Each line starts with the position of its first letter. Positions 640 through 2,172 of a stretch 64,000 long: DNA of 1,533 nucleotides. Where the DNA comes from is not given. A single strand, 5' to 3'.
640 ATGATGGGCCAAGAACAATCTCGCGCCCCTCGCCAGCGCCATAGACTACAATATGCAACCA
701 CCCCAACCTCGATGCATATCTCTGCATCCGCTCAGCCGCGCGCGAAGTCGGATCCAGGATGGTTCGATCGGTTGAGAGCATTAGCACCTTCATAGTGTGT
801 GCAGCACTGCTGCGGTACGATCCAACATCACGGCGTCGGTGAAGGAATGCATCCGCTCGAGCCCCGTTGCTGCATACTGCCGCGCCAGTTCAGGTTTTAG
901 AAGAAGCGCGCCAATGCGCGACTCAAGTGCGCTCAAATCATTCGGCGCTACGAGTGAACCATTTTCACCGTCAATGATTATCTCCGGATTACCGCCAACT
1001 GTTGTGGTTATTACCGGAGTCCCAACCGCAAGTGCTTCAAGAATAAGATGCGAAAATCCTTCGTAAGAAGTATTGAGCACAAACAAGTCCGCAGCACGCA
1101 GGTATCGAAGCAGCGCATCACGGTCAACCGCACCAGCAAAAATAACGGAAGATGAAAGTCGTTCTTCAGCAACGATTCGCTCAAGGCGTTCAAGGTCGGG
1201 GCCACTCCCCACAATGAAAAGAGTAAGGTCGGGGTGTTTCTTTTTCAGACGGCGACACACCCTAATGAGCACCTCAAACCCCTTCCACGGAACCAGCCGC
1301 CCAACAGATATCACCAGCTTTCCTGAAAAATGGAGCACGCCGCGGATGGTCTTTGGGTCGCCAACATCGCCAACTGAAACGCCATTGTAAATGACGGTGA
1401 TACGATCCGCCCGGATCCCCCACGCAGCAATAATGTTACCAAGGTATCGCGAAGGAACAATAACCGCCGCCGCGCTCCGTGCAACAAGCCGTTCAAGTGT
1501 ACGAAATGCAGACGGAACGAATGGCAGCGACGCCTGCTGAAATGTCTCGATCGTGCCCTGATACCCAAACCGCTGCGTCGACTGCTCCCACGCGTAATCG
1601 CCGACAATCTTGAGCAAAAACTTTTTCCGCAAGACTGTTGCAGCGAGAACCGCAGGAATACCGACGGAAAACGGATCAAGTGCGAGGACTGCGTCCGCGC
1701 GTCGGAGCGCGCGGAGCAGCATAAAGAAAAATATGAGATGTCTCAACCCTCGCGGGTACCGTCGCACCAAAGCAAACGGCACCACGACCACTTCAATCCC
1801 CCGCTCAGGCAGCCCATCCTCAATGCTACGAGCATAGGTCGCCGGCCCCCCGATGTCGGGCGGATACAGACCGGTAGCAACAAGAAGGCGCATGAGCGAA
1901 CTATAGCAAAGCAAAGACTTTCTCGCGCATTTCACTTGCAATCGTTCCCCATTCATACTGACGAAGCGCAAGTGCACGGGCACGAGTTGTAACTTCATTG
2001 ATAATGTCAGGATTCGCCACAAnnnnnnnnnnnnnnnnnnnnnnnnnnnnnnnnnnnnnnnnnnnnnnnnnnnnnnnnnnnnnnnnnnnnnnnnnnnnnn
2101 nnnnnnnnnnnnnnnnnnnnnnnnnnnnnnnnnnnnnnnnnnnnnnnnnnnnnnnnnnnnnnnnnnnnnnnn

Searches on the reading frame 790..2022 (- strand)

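Call 9: search_protein_families(library=pfam, proteins=[window:790-2022:-], max_evalue=0.001)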
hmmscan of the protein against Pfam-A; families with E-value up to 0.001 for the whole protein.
window:790-2022:- (410 aa): 6 families
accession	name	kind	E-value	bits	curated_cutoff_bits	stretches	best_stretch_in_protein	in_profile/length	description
PF00534.26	Glycos_transf_1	-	7.8e-43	146.4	26.4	1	235-387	16-169/172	Glycosyl transferases group 1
PF13692.12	Glyco_trans_1_4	-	2.2e-35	122.5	27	1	235-374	2-140/142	Glycosyl transferases group 1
PF13579.12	Glyco_trans_4_4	-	5.1e-17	63.1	29.7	1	54-214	20-158/158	Glycosyl transferase 4-like domain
PF13439.12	Glyco_transf_4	-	1.3e-16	61.6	28.5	1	58-216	2-167/170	Glycosyltransferase Family 4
PF20706.3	GT4-conflict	-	7.2e-08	32.3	26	1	234-349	197-320/385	Family 4 Glycosyltransferase in conflict systems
PF13524.12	Glyco_trans_1_2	-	2e-07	31.5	25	1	256-393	6-131/144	Glycosyl transferase-like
